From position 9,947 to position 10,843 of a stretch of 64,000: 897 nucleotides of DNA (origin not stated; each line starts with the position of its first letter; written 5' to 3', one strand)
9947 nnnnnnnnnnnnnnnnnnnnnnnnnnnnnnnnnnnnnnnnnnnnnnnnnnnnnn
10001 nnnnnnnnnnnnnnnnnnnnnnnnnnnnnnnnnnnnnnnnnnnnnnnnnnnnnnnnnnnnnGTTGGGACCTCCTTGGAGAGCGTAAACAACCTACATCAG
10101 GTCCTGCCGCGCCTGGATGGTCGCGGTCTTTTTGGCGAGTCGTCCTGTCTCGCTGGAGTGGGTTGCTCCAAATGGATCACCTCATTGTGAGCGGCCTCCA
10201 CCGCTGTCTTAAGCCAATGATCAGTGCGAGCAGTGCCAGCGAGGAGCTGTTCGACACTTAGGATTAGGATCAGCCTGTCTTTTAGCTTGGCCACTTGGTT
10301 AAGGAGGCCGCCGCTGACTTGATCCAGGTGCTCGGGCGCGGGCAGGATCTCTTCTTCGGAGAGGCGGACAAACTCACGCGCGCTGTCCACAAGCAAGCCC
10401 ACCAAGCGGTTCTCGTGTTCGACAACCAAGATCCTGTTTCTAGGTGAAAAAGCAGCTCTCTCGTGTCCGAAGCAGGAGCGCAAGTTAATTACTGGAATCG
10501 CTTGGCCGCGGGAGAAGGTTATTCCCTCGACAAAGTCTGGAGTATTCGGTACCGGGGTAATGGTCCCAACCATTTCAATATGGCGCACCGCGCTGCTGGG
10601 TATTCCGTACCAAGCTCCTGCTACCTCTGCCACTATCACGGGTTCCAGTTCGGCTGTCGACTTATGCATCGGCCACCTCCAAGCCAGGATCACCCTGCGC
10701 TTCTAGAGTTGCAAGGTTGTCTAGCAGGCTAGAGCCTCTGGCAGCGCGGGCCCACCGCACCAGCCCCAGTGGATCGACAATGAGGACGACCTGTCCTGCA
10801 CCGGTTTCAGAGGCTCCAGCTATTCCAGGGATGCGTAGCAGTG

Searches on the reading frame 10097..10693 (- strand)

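Call 55: search_protein_families(library=pfam, proteins=[window:10097-10693:-], max_evalue=0.00001)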
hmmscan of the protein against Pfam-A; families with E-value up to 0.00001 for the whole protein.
window:10097-10693:- (198 aa): 1 family
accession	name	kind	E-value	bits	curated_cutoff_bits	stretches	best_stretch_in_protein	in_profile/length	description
PF01584.24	CheW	-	5.7e-31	107.4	23.5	1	19-152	2-135/138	CheW-like domain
